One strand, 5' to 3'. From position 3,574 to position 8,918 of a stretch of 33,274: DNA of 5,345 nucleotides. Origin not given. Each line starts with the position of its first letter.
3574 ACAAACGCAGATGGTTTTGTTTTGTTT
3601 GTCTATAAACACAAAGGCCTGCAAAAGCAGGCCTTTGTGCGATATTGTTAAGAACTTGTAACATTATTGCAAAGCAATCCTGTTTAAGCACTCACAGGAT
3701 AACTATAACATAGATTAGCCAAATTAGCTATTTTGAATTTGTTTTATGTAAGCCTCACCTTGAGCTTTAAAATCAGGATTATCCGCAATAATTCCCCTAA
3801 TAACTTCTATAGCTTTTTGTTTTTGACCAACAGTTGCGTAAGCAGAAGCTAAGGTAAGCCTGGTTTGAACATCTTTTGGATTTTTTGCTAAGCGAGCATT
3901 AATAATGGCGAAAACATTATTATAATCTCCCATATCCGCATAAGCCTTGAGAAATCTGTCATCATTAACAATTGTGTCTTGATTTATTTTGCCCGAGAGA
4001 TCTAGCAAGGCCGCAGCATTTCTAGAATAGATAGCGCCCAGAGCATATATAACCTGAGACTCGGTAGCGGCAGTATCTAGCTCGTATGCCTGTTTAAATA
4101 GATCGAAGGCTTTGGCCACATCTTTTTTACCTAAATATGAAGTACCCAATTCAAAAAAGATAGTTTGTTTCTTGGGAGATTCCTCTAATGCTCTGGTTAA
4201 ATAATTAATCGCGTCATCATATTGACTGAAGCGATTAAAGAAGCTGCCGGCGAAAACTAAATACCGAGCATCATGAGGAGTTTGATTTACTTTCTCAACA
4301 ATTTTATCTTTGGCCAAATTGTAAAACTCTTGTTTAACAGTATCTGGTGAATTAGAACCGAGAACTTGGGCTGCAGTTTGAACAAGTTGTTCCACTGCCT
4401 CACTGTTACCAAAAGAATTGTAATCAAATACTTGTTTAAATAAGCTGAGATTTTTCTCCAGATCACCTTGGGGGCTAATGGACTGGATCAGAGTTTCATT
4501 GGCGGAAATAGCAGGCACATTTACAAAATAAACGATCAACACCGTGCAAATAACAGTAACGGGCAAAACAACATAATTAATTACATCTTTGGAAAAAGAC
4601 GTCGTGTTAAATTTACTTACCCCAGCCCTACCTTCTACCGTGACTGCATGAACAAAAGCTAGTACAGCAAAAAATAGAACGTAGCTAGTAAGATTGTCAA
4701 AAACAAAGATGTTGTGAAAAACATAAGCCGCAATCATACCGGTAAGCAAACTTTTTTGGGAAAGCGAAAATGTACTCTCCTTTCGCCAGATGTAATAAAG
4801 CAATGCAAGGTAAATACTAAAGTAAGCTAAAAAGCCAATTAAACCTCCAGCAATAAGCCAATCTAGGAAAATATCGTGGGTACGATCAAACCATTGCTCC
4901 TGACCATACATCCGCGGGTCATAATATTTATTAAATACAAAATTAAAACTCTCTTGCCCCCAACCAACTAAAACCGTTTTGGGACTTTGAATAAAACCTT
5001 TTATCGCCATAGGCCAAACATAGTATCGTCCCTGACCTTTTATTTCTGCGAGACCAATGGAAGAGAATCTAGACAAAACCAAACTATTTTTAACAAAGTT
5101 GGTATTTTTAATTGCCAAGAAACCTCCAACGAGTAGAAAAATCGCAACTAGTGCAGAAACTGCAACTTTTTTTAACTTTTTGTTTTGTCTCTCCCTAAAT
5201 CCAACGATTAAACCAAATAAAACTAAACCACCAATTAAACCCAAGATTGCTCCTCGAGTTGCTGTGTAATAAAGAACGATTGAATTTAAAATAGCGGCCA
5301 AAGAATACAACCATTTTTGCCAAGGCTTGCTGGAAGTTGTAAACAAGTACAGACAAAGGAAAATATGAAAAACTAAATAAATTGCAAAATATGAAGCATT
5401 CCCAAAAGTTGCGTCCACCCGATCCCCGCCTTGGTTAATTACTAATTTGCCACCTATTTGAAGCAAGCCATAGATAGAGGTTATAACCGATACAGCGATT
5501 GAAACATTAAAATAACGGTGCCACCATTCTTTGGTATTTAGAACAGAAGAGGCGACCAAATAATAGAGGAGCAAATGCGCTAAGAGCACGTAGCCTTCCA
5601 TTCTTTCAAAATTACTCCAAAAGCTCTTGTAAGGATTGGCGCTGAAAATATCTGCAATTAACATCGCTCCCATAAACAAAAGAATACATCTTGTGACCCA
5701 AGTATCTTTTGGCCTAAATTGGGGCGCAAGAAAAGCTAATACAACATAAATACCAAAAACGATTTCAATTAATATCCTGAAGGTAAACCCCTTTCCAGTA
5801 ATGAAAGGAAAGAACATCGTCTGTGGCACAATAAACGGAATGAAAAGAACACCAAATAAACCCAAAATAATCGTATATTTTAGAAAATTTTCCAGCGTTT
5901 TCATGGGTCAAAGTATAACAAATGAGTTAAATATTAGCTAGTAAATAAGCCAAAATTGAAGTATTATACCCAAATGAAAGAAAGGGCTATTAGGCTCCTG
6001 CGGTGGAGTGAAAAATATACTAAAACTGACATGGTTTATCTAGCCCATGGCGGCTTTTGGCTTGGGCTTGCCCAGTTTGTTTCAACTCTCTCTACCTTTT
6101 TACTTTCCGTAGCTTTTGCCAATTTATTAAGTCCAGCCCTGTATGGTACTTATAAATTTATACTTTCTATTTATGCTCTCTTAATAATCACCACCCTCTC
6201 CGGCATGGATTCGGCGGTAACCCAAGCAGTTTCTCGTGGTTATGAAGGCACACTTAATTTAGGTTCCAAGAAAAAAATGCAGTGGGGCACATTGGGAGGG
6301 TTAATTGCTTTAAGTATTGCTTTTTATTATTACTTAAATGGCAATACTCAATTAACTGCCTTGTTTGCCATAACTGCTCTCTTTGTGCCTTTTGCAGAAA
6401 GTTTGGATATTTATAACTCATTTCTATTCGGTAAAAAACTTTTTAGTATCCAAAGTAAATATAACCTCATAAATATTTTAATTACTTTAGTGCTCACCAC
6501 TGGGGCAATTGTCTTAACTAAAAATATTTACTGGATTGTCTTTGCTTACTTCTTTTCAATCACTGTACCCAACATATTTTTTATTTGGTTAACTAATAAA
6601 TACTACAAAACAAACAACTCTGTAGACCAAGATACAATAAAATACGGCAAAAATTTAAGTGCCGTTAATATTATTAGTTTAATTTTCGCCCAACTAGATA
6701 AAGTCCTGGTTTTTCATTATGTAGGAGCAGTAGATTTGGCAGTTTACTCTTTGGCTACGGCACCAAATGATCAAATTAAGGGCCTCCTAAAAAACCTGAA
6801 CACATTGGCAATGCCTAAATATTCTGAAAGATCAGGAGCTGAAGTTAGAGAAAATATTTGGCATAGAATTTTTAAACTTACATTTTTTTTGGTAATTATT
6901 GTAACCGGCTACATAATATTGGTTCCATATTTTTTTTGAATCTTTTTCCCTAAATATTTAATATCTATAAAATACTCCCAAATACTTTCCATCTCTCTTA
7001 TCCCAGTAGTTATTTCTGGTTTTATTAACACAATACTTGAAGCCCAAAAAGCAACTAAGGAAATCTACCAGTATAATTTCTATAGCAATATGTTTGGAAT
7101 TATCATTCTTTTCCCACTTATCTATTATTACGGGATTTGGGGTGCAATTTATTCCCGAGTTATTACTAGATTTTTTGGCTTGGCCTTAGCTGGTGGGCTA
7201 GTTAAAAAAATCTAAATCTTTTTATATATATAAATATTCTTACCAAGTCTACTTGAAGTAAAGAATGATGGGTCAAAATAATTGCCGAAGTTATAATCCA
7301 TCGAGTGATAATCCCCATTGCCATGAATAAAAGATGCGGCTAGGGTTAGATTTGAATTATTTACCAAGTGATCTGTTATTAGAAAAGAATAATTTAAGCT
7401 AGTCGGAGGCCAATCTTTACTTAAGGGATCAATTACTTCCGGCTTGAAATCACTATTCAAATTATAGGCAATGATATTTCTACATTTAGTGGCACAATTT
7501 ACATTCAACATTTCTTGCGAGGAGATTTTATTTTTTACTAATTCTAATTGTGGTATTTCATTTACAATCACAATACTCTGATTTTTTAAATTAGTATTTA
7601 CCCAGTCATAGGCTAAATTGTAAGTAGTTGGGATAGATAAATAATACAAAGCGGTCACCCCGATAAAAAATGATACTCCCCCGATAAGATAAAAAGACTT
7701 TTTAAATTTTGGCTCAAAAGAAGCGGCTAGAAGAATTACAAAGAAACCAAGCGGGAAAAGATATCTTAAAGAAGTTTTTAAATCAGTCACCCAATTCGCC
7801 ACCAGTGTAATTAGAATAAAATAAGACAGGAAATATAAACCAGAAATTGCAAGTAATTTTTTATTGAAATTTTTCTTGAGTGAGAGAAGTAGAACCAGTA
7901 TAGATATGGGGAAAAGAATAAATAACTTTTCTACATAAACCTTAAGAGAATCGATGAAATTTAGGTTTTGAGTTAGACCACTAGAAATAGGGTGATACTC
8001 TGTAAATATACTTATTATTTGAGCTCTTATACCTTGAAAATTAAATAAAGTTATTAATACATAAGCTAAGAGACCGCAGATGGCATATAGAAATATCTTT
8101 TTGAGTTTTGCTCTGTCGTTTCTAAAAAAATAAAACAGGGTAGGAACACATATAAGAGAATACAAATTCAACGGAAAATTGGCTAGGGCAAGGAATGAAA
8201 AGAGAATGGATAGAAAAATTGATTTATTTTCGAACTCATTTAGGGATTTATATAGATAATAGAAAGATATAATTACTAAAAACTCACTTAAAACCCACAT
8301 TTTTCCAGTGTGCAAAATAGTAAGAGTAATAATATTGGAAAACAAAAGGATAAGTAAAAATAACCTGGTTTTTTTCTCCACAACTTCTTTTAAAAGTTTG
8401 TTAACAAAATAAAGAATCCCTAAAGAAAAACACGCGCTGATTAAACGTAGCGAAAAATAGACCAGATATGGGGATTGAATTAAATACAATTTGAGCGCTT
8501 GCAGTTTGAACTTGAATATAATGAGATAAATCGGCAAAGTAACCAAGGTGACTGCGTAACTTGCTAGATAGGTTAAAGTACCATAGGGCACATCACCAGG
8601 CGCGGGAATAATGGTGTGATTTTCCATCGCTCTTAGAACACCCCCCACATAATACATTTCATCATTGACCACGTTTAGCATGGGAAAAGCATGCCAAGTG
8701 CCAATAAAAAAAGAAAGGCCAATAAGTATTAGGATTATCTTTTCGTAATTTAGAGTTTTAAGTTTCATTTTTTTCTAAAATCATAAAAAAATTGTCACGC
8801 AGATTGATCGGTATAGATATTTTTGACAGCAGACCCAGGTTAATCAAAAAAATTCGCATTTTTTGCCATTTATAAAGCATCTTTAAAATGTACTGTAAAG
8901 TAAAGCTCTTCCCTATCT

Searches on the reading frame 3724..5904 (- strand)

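Call 88: search_protein_families(library=pfam, proteins=[window:3724-5904:-], max_evalue=0.001)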
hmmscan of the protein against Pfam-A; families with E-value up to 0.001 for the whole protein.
window:3724-5904:- (726 aa): 14 families
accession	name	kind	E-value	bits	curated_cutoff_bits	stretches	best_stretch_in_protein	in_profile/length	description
PF04932.20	Wzy_C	-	2.1e-18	67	31.7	1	202-362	1-149/149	O-Antigen ligase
PF14559.12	TPR_19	-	2.6e-10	40.9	25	1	657-712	3-58/68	Tetratricopeptide repeat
PF13428.12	TPR_14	-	4.4e-09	36.6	23.5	0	681-712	3-34/44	Tetratricopeptide repeat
PF13432.12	TPR_16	-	3.9e-08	34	32.7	1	560-610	11-61/65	Tetratricopeptide repeat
PF07719.23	TPR_2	-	9.3e-08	32.1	27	0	583-610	4-31/34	Tetratricopeptide repeat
PF14561.12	TPR_20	-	1.4e-07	32.2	25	1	668-713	11-56/90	Tetratricopeptide repeat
PF13181.12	TPR_8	-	4.8e-07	29.9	25.7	0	583-610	4-31/34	Tetratricopeptide repeat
PF12895.13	ANAPC3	-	1.2e-06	29.2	27.2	0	561-621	4-63/82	Anaphase-promoting complex, cyclosome, subunit 3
PF13424.12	TPR_12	-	1.6e-06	28.6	30.1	0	552-611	9-76/77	Tetratricopeptide repeat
PF00515.34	TPR_1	-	2.6e-05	24.3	27.8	0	561-578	16-33/34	Tetratricopeptide repeat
PF13431.12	TPR_17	-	0.00014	22.3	24.4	0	672-700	6-34/34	Tetratricopeptide repeat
PF12569.14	NatA_aux_su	-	0.0002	20.9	33.3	0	539-612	183-258/515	N-terminal acetyltransferase A, auxiliary subunit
PF23914.1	TPR_CcmH_CycH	-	0.00054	20.3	42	0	571-628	41-98/158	Cytochrome c-type biogenesis protein H TPR domain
PF13176.12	TPR_7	-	0.00095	19.5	27.9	0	553-577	6-32/36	Tetratricopeptide repeat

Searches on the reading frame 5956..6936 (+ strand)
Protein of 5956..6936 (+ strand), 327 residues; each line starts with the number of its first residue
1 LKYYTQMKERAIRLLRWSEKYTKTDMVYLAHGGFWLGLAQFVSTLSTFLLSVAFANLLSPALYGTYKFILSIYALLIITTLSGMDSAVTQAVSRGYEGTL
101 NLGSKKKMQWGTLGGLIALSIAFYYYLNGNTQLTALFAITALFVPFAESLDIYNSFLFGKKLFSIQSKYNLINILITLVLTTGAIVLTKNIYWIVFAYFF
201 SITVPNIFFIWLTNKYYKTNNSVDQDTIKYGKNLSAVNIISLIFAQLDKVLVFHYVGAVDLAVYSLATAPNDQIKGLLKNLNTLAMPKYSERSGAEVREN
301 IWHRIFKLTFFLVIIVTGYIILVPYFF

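Call 88: search_protein_families(library=pfam, proteins=[window:5956-6936:+], max_evalue=0.001)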
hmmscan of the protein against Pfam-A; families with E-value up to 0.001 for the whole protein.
window:5956-6936:+ (327 aa): 2 families
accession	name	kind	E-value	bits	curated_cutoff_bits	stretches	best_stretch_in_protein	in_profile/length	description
PF01943.22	Polysacc_synt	-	1.8e-18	67.4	28.2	1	30-283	2-263/274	Polysaccharide biosynthesis protein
PF13440.11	Polysacc_synt_3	-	3.4e-11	43.4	23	1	55-313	3-265/293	Polysaccharide biosynthesis protein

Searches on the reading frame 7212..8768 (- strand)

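Call 88: search_protein_families(library=pfam, proteins=[window:7212-8768:-], max_evalue=0.001)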
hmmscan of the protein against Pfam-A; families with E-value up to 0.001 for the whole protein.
window:7212-8768:- (518 aa): 1 family
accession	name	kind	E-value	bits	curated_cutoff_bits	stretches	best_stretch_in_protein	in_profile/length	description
PF03901.23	Glyco_transf_22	-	0.00086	19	23.8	1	80-240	56-218/414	Alg9-like mannosyltransferase family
